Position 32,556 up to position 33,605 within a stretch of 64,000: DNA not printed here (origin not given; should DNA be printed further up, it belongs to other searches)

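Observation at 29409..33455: Candidate F420-driven multicomponent oxygenase: FrhB-like protein + Fer2 ferredoxin + Rieske ferredoxin + heme-oxygenase-fold (PqqC/TenA-like) protein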

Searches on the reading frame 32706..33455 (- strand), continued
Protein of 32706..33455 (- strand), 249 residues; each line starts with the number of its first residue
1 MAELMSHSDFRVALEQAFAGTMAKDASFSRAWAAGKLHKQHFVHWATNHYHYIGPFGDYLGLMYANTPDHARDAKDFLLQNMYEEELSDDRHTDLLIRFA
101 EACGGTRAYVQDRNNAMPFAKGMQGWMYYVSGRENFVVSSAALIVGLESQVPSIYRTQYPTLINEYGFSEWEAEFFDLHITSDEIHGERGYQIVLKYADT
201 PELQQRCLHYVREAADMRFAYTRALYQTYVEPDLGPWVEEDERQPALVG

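Call 18: search_protein_families(library=pfam, proteins=[L060:7993-9483:-, L060:9502-10071:-, L060:11617-12222:+, L060:12482-12898:+, L060:12913-14004:-, L060:14854-15993:-, L040:9044-9931:+, L040:11524-12345:+, L040:8309-9016:-, L040:7313-8260:-], max_evalue=0.001)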
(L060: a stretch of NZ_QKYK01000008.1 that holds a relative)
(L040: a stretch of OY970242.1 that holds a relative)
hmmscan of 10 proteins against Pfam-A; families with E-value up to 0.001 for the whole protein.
L060:7993-9483:- (496 aa): 1 family
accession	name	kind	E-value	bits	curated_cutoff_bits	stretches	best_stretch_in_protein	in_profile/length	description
PF01019.26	G_glu_transpept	-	7e-67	226.8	27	2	52-280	3-238/512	Gamma-glutamyltranspeptidase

L060:9502-10071:- (189 aa): 1 family
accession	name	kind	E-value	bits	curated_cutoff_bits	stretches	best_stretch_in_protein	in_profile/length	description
PF13474.12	SnoaL_3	-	3.7e-05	24.5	22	1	60-184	1-119/121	SnoaL-like domain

L060:11617-12222:+ (201 aa): 1 family
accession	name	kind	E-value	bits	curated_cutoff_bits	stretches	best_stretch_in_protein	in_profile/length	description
PF01872.23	RibD_C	-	1.3e-20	74.5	24.1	1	5-184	4-197/197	RibD C-terminal domain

L060:12482-12898:+ (138 aa): 1 family
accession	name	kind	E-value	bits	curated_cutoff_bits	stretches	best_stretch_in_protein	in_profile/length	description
PF00571.33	CBS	-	4e-28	97.9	24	2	6-55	2-52/57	CBS domain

L060:12913-14004:- (363 aa): 1 family
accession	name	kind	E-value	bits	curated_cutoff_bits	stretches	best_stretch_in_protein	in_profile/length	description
PF02735.22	Ku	-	2.5e-48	164.9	25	1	102-283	2-189/190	Ku70/Ku80 beta-barrel domain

L060:14854-15993:- (379 aa): 1 family
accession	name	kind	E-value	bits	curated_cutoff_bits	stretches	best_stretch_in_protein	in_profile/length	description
PF00296.26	Bac_luciferase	-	1.8e-45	156.1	27.9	1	66-321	16-288/314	Luciferase-like monooxygenase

L040:9044-9931:+ (295 aa): 1 family
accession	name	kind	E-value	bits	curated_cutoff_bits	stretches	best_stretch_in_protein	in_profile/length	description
PF01925.25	TauE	-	1.6e-48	165.9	32.6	2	39-155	122-237/237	Sulfite exporter TauE/SafE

L040:11524-12345:+ (273 aa): 3 families
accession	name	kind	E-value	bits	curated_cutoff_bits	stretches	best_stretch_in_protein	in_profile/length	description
PF13561.12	adh_short_C2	-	3.4e-60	204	27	1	34-271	1-236/236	Enoyl-(Acyl carrier protein) reductase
PF00106.31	adh_short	-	4.8e-54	183.2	26.6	1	28-215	2-185/195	short chain dehydrogenase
PF08659.16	KR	-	5.3e-14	53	22.6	1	28-195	2-165/180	KR domain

L040:8309-9016:- (235 aa): 4 families
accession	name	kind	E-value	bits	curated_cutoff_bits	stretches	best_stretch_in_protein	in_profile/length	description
PF07729.17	FCD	-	2.7e-28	99.3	24.3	1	94-215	1-124/125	FCD domain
PF00392.27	GntR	-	1.6e-16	60.1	27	1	24-84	3-64/64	Bacterial regulatory proteins, gntR family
PF01325.25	Fe_dep_repress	-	0.00023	21.7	26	1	48-82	26-60/60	Iron dependent repressor, N-terminal DNA binding domain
PF13412.12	HTH_24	-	0.00052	20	21.9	1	49-74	22-47/48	Winged helix-turn-helix DNA-binding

L040:7313-8260:- (315 aa): 1 family
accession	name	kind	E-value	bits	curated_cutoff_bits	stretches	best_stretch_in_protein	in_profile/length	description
PF00296.26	Bac_luciferase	-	1.7e-36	126.6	27.9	1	16-262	29-250/314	Luciferase-like monooxygenase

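Call 27: search_protein_families(library=pfam, proteins=[L066:7086-8342:+, L061:7990-9597:-, L080:2444-4030:-, L039:5119-5853:-, L072:5624-6691:-, L072:5115-5594:-, L070:12642-13412:-, L049:8595-9554:+, L064:7904-8374:-, L049:6053-6973:-], max_evalue=0.001)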
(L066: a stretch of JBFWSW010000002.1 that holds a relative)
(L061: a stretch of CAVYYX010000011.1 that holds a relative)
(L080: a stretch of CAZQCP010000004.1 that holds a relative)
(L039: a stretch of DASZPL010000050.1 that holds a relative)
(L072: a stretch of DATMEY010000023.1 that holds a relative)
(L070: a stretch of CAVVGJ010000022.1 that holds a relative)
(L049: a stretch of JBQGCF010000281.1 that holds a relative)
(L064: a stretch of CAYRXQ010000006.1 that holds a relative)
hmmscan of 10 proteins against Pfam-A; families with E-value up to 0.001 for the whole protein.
L066:7086-8342:+ (418 aa): 1 family
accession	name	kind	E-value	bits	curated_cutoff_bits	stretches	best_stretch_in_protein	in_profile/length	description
PF07690.21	MFS_1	-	2e-30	106.3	33.4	1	52-375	2-345/347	Major Facilitator Superfamily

L061:7990-9597:- (535 aa): 1 family
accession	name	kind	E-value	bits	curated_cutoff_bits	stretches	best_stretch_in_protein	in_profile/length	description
PF01019.26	G_glu_transpept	-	4.7e-62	210.9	27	2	88-321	3-242/512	Gamma-glutamyltranspeptidase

L080:2444-4030:- (528 aa): 1 family
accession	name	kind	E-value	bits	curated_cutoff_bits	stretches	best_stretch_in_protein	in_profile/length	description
PF00171.27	Aldedh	-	1.5e-148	495.6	23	1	67-522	7-459/461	Aldehyde dehydrogenase family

L039:5119-5853:- (244 aa): 5 families
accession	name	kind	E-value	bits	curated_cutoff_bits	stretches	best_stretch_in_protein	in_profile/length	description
PF00392.27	GntR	-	1e-20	73.6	27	1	39-100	2-64/64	Bacterial regulatory proteins, gntR family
PF07729.17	FCD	-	9.3e-17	62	24.3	1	112-231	3-124/125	FCD domain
PF08279.18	HTH_11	-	3.8e-05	23.9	25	1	64-97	19-53/55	HTH domain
PF13412.12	HTH_24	-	0.00032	20.7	21.9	1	66-91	23-48/48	Winged helix-turn-helix DNA-binding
PF01978.25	TrmB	-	0.0008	19.7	25.6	0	63-100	25-62/68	Sugar-specific transcriptional regulator TrmB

L072:5624-6691:- (355 aa): 2 families
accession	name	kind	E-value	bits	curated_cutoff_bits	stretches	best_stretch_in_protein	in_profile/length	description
PF02423.21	OCD_Mu_crystall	-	5.2e-35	121.4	24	1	49-334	19-310/314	Ornithine cyclodeaminase/mu-crystallin family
PF01488.26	Shikimate_DH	-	0.00054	20.5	24.3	1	145-233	10-96/138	Shikimate / quinate 5-dehydrogenase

L072:5115-5594:- (159 aa): 1 family
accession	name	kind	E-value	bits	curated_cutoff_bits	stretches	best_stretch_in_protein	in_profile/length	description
PF03928.20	HbpS-like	-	4.1e-35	121.1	25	1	7-132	1-127/128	Haem degrading protein HbpS-like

L070:12642-13412:- (256 aa): 3 families
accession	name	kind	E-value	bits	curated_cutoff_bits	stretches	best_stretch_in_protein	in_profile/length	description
PF13561.12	adh_short_C2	-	2e-37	129.5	27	1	16-251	5-234/236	Enoyl-(Acyl carrier protein) reductase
PF00106.31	adh_short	-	3.2e-25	89.2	26.6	1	10-191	3-189/195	short chain dehydrogenase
PF23441.1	SDR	-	2e-08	34.4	27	1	118-252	129-255/258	SDR-like rossmann domain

L049:8595-9554:+ (319 aa): 1 family
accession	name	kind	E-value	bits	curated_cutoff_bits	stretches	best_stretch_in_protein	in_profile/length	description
PF00296.26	Bac_luciferase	-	1e-32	114.2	27.9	1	12-249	25-241/314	Luciferase-like monooxygenase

L064:7904-8374:- (156 aa): 1 family
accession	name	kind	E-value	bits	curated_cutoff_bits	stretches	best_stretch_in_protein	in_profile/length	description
PF13474.12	SnoaL_3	-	0.00047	20.9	22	1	15-146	1-120/121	SnoaL-like domain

L049:6053-6973:- (306 aa): 1 family
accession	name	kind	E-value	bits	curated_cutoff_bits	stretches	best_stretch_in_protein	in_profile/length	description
PF01925.25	TauE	-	3.8e-53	181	32.6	2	15-134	119-237/237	Sulfite exporter TauE/SafE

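Call 28: search_dna_similar(query=window:32706-33455:-, collection=plasmids, mode=protein, max_evalue=1e-10, max_rows=30)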
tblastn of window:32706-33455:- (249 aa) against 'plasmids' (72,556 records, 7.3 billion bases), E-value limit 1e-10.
Records with a match: 7; places in all: 7; records where one place covers at least 80% of the query: 7.
Best place of each record, by identity: 60-80% 7.
By first word of the organism name: Cupriavidus 4; Caballeronia 2; Skermanella 1.
By predicted mobility (MOB-suite, as given by PLSDB): mobilizable 5; non-mobilizable 2.
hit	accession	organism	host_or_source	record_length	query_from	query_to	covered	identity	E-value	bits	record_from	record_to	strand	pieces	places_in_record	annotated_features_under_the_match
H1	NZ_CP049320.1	Caballeronia sp. SBC2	whole organism,soil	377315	1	239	96%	62.8%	2e-93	306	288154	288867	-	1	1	iron-containing redox enzyme family protein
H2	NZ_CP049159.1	Caballeronia sp. SBC1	whole organism,soil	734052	1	239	96%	62.8%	2e-93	306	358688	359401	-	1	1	iron-containing redox enzyme family protein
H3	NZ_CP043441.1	Cupriavidus campinensis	cell culture,soil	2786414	1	231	93%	63.6%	5e-88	291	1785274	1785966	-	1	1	none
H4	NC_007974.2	Cupriavidus metallidurans CH34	-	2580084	1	231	93%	63.2%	8e-89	293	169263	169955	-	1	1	none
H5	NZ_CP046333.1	Cupriavidus metallidurans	sedimentation pond in a zinc factory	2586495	1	231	93%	63.2%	8e-89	293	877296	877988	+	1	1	none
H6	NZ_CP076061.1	Cupriavidus sp. EM10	Pure-cultured cell,sewage water sludge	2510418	1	231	93%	63.2%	8e-88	290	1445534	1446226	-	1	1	none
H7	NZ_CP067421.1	Skermanella sp. TT6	Homo sapiens,single cell,skin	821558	1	230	92%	60.0%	6e-88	291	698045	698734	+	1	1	iron-containing redox enzyme family protein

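Call 29: get_annotated_region(hit=H4, flank=9000)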
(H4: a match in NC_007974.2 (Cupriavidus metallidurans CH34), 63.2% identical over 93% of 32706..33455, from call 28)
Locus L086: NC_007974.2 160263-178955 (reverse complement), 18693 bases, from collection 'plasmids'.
description: Cupriavidus metallidurans CH34 megaplasmid, complete sequence
organism: Cupriavidus metallidurans CH34 (NCBI taxid 266264)
taxonomy: Bacteria; Pseudomonadota; Betaproteobacteria; Burkholderiales; Burkholderiaceae; Cupriavidus; Cupriavidus metallidurans; Cupriavidus metallidurans CH34
host: -; source: -; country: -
typing (MOB-suite, as given by PLSDB): mobilizable; replicon rep_cluster_104,rep_cluster_1581,rep_cluster_80; relaxase MOBP,MOBP
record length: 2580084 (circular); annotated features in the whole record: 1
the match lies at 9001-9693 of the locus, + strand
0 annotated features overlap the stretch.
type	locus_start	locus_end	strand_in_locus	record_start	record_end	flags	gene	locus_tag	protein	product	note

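Call 30: get_annotated_region(hit=H1, flank=9000)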
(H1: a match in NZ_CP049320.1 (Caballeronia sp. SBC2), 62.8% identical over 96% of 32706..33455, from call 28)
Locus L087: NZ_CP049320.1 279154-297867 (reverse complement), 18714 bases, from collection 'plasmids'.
description: Caballeronia sp. SBC2 plasmid pSBC2-4, complete sequence
organism: Caballeronia sp. SBC2 (NCBI taxid 2705547)
taxonomy: Bacteria; Pseudomonadota; Betaproteobacteria; Burkholderiales; Burkholderiaceae; Caballeronia; Caballeronia sp. SBC2
host: -; source: whole organism,soil; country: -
typing (MOB-suite, as given by PLSDB): mobilizable; relaxase MOBP
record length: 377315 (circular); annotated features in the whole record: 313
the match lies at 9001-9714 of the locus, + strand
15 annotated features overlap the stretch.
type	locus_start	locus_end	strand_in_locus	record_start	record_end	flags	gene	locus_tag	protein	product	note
CDS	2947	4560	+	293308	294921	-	-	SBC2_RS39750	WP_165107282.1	hypothetical protein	-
CDS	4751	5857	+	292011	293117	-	-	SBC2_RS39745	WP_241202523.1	porin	-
CDS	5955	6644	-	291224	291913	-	-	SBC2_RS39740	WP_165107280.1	GntR family transcriptional regulator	-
CDS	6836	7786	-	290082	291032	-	-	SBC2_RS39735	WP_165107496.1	alpha/beta hydrolase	-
CDS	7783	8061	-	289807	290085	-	-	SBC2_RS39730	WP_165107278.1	2Fe-2S iron-sulfur cluster-binding protein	-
CDS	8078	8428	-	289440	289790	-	-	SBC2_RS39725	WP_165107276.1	hypothetical protein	-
CDS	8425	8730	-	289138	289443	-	-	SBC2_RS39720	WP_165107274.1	2Fe-2S iron-sulfur cluster-binding protein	-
CDS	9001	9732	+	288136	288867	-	-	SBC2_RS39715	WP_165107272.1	iron-containing redox enzyme family protein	-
CDS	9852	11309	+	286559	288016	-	-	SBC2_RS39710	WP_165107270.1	aldehyde dehydrogenase family protein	-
CDS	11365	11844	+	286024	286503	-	-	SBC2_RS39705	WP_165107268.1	heme-binding protein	-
CDS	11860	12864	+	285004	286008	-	-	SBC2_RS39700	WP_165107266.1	2Fe-2S iron-sulfur cluster-binding protein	-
CDS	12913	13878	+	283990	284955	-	-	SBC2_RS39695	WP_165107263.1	ornithine cyclodeaminase family protein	-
CDS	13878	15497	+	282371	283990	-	-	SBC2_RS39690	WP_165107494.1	MFS transporter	GO:0055085 - transmembrane transport [Evidence IEA]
CDS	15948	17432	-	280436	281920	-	-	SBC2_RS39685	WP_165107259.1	ISNCY family transposase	-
CDS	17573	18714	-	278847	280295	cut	-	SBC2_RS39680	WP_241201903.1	ISNCY family transposase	-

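Call 31: get_annotated_region(hit=H7, flank=9000)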
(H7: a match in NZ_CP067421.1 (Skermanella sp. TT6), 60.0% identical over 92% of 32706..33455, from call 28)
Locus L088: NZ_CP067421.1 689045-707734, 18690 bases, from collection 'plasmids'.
description: Skermanella sp. TT6 plasmid pTT6-1, complete sequence
organism: Skermanella sp. TT6 (NCBI taxid 2775420)
taxonomy: Bacteria; Pseudomonadota; Alphaproteobacteria; Rhodospirillales; Azospirillaceae; Skermanella; Skermanella sp. TT6
host: -; source: Homo sapiens,single cell,skin; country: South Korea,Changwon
typing (MOB-suite, as given by PLSDB): mobilizable; relaxase MOBP
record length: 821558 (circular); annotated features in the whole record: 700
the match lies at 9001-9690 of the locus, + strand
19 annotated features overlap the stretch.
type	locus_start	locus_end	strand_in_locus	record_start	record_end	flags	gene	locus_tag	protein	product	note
CDS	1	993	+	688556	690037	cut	-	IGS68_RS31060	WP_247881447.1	bifunctional diguanylate cyclase/phosphodiesterase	-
CDS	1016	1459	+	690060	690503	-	-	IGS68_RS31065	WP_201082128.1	BLUF domain-containing protein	-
CDS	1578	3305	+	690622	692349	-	-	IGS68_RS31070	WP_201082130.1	IlvD/Edd family dehydratase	-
CDS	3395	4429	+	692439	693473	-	-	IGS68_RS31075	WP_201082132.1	alpha/beta hydrolase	-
CDS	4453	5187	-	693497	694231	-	-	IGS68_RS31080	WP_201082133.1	sulfite exporter TauE/SafE family protein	GO:0006810 - transport [Evidence IEA]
CDS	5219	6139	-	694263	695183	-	-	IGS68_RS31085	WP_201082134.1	ornithine cyclodeaminase family protein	-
CDS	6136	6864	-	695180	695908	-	-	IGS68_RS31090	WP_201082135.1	GntR family transcriptional regulator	-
CDS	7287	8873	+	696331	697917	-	-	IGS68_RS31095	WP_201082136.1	hypothetical protein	-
CDS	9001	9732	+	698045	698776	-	-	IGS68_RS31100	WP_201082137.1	iron-containing redox enzyme family protein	-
CDS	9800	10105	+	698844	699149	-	-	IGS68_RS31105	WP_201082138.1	2Fe-2S iron-sulfur cluster-binding protein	-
CDS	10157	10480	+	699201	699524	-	-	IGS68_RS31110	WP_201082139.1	ferredoxin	-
CDS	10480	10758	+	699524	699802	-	-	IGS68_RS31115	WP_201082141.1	2Fe-2S iron-sulfur cluster-binding protein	-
CDS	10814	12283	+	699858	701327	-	-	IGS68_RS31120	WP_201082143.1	aldehyde dehydrogenase family protein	-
CDS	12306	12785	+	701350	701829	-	-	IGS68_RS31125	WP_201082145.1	heme-binding protein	-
CDS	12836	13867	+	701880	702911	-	-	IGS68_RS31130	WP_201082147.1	2Fe-2S iron-sulfur cluster-binding protein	-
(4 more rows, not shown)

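Call 32: search_protein_families(library=pfam, proteins=[L087:11860-12864:+, L087:7783-8061:-, L087:8078-8428:-, L087:8425-8730:-, L087:2947-4560:+, L088:7287-8873:+, L088:9800-10105:+, L088:10157-10480:+, L088:10480-10758:+, L088:12836-13867:+], max_evalue=0.001)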
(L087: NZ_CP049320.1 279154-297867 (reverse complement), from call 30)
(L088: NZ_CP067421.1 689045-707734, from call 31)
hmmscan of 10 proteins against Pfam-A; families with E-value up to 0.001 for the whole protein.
L087:11860-12864:+ (334 aa): 3 families
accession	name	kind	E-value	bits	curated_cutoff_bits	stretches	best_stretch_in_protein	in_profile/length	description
PF00175.26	NAD_binding_1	-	3.9e-27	95.5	22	1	206-309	1-108/109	Oxidoreductase NAD-binding domain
PF00111.32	Fer2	-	3.9e-22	78.4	21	1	6-80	2-76/77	2Fe-2S iron-sulfur cluster binding domain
PF00970.30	FAD_binding_6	-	9.3e-11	42.4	21.1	1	104-196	3-99/99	Oxidoreductase FAD-binding domain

L087:7783-8061:- (92 aa): 1 family
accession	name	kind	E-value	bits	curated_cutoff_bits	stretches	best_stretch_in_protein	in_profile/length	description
PF00111.32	Fer2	-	4.8e-14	52.5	21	1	6-84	2-76/77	2Fe-2S iron-sulfur cluster binding domain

L087:8078-8428:- (116 aa): 0 families

L087:8425-8730:- (101 aa): 1 family
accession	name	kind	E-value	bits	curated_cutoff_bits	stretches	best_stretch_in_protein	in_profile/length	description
PF00111.32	Fer2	-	1.3e-07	31.9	21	1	7-85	2-74/77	2Fe-2S iron-sulfur cluster binding domain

L087:2947-4560:+ (537 aa): 0 families

L088:7287-8873:+ (528 aa): 0 families

L088:9800-10105:+ (101 aa): 1 family
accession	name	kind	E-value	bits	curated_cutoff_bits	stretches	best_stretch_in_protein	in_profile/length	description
PF00111.32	Fer2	-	6.9e-10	39.2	21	1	10-85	5-74/77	2Fe-2S iron-sulfur cluster binding domain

L088:10157-10480:+ (107 aa): 0 families

L088:10480-10758:+ (92 aa): 1 family
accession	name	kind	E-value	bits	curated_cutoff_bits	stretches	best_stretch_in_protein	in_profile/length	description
PF00111.32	Fer2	-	6.4e-13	48.9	21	1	10-84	6-76/77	2Fe-2S iron-sulfur cluster binding domain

L088:12836-13867:+ (343 aa): 3 families
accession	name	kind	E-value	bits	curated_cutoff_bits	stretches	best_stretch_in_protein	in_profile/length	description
PF00175.26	NAD_binding_1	-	4.1e-27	95.4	22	1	206-309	1-108/109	Oxidoreductase NAD-binding domain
PF00111.32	Fer2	-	6.1e-18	65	21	1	10-80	6-76/77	2Fe-2S iron-sulfur cluster binding domain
PF00970.30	FAD_binding_6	-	5.9e-10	39.8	21.1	1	105-196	4-99/99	Oxidoreductase FAD-binding domain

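Call 55: predict_structure(alignment_id=A1)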
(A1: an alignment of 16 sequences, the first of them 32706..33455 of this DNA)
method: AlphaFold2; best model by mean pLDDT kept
length: 249 residues; sequences in the alignment: 16
mean_pLDDT: 92.0   pTM: 0.87
mean pLDDT of the five models: 92.0, 89.3, 85.9, 84.9, 84.0
residues with pLDDT >= 90: 202; 70-90: 33; 50-70: 5; < 50: 9
segments of 3 or more residues with pLDDT < 50: 241-249
pLDDT, mean of each block of 10 residues (from residue 1): 91 93 93 96 97 91 97 96 78 92 98 97 96 97 94 93 96 91 91 98 98 95 97 85 45
secondary structure, 60 per line:
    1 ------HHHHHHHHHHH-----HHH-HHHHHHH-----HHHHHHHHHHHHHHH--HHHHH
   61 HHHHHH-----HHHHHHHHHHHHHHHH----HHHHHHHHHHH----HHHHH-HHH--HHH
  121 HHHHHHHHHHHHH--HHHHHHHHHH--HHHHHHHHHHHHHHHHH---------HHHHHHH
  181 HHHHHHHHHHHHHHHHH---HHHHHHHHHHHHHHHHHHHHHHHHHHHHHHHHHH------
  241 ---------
elements in order: H7-17 H27-33 H39-53 H56-66 H72-87 H92-102 H107-111 H118-133 H136-145 H148-164 H174-197 H201-234

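Call 59: fold_search(model_id=the predicted structure, library=pdb)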
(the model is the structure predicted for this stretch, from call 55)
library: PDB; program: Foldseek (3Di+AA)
matches with E <= 10: 420; with E <= 0.001: 57
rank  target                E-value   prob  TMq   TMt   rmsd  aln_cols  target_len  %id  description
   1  1rcw_A                4.1e-08  1.00  0.80  0.92   1.8       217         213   22  Crystal structure of CT610 from Chlamydia trachomatis (released 2004-05-04)
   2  8vag_A                4.2e-08  1.00  0.79  0.91   1.9       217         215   22  Crystal structure of MnII/MnII CtCADD from Chlamydia trachomatis (released 2024-11-06)
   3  8va9_A                4.4e-08  1.00  0.78  0.90   2.3       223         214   21  Crystal structure of FeII/MnII CtCADD from Chlamydia trachomatis (released 2024-11-06)
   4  1rcw_B                1.0e-07  1.00  0.80  0.92   1.8       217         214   22  Crystal structure of CT610 from Chlamydia trachomatis (released 2004-05-04)
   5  3hlx_A                3.2e-07  1.00  0.82  0.80   4.4       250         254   18  Crystal Structure of PqqC Active Site Mutant Y175F in Complex with PQQ (released 2010-05-12)
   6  1otw_A                4.7e-07  1.00  0.83  0.81   4.3       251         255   17  Crystal structure of PqqC in complex with PQQ and a putative H2O2 (released 2004-05-11)
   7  5vrc_B                9.3e-07  1.00  0.73  0.79   5.4       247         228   19  Crystal structure for Methylobacterium extorquens PqqC (truncation of natural CD fusion) (released 2018-05-16)
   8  5vrc_A                9.3e-07  1.00  0.73  0.79   5.6       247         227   20  Crystal structure for Methylobacterium extorquens PqqC (truncation of natural CD fusion) (released 2018-05-16)
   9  1otw_B                1.3e-06  1.00  0.82  0.81   4.3       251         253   17  Crystal structure of PqqC in complex with PQQ and a putative H2O2 (released 2004-05-11)
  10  5vrc_C                1.6e-06  1.00  0.65  0.71   8.5       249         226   20  Crystal structure for Methylobacterium extorquens PqqC (truncation of natural CD fusion) (released 2018-05-16)
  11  5vrc_D                2.4e-06  1.00  0.72  0.80   5.3       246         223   20  Crystal structure for Methylobacterium extorquens PqqC (truncation of natural CD fusion) (released 2018-05-16)
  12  3oql_B                3.5e-06  1.00  0.77  0.78   4.3       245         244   16  Crystal structure of a TenA homolog (PSPTO1738) from Pseudomonas syringae pv. tomato str. DC3000 at 2.54 A resolution (released 2010-10-06)
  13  6p5q_B                3.8e-06  1.00  0.71  0.74   3.6       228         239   15  X-ray structure of Fe(II)-soaked UndA bound to lauric acid (released 2019-09-18)
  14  4wwj_A                5.4e-06  1.00  0.74  0.72   3.2       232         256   16  UndA, an oxygen-activating, non-heme iron dependent desaturase/decarboxylase (released 2014-12-24)
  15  3oql_A                5.8e-06  1.00  0.76  0.78   4.3       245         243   16  Crystal structure of a TenA homolog (PSPTO1738) from Pseudomonas syringae pv. tomato str. DC3000 at 2.54 A resolution (released 2010-10-06)
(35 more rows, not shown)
